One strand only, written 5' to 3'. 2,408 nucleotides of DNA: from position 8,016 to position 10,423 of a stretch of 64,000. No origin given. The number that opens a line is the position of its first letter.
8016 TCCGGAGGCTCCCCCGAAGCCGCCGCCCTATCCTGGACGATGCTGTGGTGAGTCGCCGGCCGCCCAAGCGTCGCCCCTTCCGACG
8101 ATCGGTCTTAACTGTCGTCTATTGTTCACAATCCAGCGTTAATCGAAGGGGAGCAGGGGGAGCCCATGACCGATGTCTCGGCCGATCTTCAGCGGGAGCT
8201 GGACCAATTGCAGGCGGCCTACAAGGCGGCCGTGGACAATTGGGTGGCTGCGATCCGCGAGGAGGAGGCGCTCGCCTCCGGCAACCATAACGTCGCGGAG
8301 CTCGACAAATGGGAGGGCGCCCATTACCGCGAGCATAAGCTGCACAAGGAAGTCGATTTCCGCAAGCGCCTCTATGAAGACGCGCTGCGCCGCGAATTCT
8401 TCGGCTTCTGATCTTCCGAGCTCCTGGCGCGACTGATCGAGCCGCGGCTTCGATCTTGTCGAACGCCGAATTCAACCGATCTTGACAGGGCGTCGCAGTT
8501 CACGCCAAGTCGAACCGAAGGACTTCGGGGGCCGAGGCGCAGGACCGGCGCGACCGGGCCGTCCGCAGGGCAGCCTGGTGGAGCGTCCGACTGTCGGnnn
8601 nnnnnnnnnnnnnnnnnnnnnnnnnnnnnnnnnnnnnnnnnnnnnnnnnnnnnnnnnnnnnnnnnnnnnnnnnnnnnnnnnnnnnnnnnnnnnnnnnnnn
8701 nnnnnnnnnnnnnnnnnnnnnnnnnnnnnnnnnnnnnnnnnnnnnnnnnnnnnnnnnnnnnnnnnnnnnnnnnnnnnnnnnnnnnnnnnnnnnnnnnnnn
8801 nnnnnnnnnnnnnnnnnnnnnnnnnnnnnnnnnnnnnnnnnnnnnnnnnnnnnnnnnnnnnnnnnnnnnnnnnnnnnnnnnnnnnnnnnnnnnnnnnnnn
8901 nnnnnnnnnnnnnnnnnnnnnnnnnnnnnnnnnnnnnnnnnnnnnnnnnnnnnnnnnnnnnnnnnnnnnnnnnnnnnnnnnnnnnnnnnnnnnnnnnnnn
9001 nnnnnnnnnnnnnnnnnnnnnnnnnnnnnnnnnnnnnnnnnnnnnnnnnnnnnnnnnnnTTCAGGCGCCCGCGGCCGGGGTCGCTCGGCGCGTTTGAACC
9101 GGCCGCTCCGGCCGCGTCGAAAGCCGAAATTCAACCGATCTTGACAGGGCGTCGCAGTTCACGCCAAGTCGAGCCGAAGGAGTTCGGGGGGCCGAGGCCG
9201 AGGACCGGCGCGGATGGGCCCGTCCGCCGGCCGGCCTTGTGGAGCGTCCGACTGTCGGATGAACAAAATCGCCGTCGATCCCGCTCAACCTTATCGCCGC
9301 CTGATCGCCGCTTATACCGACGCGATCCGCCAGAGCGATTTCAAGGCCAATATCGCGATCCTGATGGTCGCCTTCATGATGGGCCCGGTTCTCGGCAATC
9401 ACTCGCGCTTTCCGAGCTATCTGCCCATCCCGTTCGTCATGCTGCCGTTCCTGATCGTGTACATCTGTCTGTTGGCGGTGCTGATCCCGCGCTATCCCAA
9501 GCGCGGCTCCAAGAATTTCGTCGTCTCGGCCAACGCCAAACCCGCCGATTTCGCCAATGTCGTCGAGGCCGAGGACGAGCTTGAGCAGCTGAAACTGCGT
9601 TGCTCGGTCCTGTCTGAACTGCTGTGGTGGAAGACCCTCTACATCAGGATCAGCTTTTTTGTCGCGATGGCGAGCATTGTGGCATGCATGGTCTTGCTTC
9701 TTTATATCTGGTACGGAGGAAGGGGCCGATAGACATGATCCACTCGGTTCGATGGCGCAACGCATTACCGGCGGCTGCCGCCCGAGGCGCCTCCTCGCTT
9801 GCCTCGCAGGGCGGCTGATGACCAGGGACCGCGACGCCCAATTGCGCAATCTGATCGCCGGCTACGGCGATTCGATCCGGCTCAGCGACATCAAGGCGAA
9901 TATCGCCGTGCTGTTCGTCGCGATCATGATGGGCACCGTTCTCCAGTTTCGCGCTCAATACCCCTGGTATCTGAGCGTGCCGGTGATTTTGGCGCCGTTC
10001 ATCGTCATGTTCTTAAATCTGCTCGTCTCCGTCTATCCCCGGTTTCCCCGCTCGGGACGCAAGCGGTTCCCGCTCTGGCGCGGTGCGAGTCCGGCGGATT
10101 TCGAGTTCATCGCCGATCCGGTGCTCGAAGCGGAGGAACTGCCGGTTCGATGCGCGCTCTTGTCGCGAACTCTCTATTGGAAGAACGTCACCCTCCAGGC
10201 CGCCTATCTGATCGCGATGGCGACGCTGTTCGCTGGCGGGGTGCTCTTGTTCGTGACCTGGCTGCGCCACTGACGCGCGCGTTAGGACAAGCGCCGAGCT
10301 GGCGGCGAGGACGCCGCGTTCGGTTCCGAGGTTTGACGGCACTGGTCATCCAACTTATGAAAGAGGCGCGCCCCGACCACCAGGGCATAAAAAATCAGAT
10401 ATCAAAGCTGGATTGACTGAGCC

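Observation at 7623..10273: Orphan cNMP-binding protein next to three tandem PycTM/DUF5706-like membrane proteins, with no cyclase nearby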

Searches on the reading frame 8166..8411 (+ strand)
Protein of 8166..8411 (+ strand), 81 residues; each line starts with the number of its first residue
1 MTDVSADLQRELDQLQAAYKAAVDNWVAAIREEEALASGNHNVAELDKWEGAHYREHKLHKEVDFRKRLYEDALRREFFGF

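Call 3: search_protein_families(library=pfam, proteins=[window:8166-8411:+], max_evalue=1)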
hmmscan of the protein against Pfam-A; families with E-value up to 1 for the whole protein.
window:8166-8411:+ (81 aa): 2 families
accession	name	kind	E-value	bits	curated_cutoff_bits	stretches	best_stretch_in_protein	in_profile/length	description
PF04899.17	MbeD_MobD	-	0.011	16.3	21.6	1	1-32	1-32/70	MbeD/MobD like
PF04906.18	Tweety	-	0.2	10.8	31.8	1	3-65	136-198/431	Tweety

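Call 4: search_protein_families(library=padloc, proteins=[window:8166-8411:+], max_evalue=1)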
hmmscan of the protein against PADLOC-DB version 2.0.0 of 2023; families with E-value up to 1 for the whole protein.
window:8166-8411:+ (81 aa): 0 families

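Call 55: search_protein_families(library=ncbifam, proteins=[window:8166-8411:+], max_evalue=1)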
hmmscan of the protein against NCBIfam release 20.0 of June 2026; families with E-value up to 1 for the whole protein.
window:8166-8411:+ (81 aa): 2 families
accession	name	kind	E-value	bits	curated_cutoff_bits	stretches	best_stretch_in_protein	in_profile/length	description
NF033829.0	plas_excl_MbeD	equivalog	0.029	14.7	60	1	1-30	1-30/69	MbeD family mobilization/exclusion protein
NF011854.0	PRK15326.1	equivalog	0.038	14.7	96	1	2-64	10-72/80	type III secretion system needle complex protein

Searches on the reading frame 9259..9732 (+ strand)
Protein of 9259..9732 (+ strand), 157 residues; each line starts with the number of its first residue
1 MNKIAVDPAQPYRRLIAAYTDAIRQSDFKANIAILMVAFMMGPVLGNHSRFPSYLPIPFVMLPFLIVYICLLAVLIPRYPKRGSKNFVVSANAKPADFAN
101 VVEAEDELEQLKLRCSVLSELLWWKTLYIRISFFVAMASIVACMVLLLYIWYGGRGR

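Call 3: search_protein_families(library=pfam, proteins=[window:9259-9732:+], max_evalue=1)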
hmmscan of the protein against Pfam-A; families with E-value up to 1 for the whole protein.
window:9259-9732:+ (157 aa): 2 families
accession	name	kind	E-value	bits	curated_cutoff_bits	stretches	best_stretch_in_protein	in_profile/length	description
PF18967.5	PycTM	-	0.00078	20.3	27.2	1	54-138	10-106/107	Pycsar effector protein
PF07695.17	7TMR-DISM_7TM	-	0.69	10.2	29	0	117-154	111-148/205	7TM diverse intracellular signalling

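Call 4: search_protein_families(library=padloc, proteins=[window:9259-9732:+], max_evalue=1)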
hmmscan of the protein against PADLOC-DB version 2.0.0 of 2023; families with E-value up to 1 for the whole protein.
window:9259-9732:+ (157 aa): 3 families
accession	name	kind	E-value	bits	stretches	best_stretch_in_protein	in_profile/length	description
PDLC02364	PycTM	-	1e-09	37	1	16-151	13-152/160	-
PDLC02363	PycTM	-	8.3e-05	20.5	1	12-149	9-152/154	-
PDLC02365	PycTM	-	0.0056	15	1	25-150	18-162/165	-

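Call 55: search_protein_families(library=ncbifam, proteins=[window:9259-9732:+], max_evalue=1)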
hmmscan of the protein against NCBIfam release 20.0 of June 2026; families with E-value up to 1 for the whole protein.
window:9259-9732:+ (157 aa): 1 family
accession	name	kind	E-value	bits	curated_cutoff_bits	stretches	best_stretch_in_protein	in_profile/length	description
TIGR02976.1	phageshock_pspB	equivalog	0.11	12.7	51.7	0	59-122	5-65/75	envelope stress response membrane protein PspB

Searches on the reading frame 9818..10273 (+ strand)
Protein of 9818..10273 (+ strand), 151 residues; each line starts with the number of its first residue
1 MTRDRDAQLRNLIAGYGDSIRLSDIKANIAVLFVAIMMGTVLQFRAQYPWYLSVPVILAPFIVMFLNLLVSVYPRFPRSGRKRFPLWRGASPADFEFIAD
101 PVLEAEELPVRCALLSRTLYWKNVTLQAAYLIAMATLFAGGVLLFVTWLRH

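Call 3: search_protein_families(library=pfam, proteins=[window:9818-10273:+], max_evalue=1)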
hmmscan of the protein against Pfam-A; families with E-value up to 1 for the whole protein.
window:9818-10273:+ (151 aa): 1 family
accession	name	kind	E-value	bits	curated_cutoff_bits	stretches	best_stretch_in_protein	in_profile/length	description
PF18967.5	PycTM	-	0.016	16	27.2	1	50-135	9-106/107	Pycsar effector protein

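Call 4: search_protein_families(library=padloc, proteins=[window:9818-10273:+], max_evalue=1)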
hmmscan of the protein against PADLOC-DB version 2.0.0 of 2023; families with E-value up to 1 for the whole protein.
window:9818-10273:+ (151 aa): 1 family
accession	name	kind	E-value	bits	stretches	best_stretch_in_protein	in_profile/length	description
PDLC02364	PycTM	-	0.005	15.2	1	5-77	5-78/160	-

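Call 55: search_protein_families(library=ncbifam, proteins=[window:9818-10273:+], max_evalue=1)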
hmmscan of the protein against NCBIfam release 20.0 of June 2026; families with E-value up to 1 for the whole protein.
window:9818-10273:+ (151 aa): 0 families
